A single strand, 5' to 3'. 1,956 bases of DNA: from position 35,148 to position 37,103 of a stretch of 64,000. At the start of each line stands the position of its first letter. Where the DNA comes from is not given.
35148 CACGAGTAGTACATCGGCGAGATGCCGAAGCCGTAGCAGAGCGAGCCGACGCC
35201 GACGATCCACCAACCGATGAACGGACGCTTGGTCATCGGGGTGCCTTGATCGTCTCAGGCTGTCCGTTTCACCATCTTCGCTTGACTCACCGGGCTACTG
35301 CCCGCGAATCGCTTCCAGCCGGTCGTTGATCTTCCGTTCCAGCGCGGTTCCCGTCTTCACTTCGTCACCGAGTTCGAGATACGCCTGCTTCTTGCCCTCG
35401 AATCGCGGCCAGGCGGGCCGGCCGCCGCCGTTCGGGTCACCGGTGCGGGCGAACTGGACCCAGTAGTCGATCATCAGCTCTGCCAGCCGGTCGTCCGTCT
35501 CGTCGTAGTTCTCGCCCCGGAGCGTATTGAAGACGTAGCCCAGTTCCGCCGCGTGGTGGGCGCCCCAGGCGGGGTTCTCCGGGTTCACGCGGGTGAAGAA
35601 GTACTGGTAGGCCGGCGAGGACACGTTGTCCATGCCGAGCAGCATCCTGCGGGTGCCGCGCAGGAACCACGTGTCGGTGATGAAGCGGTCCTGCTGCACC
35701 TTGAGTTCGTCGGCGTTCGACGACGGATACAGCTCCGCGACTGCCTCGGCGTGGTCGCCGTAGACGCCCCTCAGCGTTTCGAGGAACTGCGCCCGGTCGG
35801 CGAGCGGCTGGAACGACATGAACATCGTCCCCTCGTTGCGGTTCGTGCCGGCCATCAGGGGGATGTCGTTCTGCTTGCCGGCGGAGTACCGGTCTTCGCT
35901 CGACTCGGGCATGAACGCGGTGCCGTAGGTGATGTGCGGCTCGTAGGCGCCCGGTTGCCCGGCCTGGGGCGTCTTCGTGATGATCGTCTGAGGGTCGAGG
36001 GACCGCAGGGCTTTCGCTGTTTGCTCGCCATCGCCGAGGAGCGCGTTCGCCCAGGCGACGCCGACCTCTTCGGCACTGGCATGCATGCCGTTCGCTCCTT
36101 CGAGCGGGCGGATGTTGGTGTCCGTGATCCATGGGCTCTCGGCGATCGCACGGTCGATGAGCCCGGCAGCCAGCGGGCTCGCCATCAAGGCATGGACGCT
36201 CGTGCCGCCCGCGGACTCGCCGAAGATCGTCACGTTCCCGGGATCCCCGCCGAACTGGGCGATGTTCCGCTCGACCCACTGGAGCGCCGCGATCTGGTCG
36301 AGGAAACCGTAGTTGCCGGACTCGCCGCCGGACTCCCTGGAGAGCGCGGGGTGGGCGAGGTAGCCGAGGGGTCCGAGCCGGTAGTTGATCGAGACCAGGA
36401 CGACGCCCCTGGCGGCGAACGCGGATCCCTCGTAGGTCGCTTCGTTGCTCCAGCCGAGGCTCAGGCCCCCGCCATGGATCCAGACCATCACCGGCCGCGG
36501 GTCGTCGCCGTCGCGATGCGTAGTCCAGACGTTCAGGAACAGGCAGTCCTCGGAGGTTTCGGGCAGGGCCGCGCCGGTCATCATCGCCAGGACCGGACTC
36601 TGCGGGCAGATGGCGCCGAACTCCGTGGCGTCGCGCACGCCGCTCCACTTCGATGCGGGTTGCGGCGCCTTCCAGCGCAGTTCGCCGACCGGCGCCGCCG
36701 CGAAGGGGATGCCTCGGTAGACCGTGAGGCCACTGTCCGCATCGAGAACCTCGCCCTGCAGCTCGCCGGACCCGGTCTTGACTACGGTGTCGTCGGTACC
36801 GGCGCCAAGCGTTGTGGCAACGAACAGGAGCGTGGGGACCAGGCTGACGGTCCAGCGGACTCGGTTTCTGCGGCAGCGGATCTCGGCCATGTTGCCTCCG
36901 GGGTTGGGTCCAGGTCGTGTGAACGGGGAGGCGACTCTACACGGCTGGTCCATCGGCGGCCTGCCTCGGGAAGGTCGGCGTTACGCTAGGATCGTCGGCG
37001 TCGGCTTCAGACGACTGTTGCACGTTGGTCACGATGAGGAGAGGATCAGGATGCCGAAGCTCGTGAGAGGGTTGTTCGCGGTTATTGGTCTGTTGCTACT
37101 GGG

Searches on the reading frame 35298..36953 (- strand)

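Call 48: search_protein_families(library=pfam, proteins=[window:35298-36953:-], max_evalue=0.00001)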
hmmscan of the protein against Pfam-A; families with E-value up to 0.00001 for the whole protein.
window:35298-36953:- (552 aa): 3 families
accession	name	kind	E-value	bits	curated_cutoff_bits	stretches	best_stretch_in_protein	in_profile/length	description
PF00135.34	COesterase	-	6.3e-116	388.8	27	1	55-535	2-504/515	Carboxylesterase family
PF07859.19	Abhydrolase_3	-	4.4e-10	40.1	25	1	219-307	51-145/210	alpha/beta hydrolase fold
PF20434.5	BD-FAE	-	1.2e-09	38.4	26.8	1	149-251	9-101/215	BD-FAE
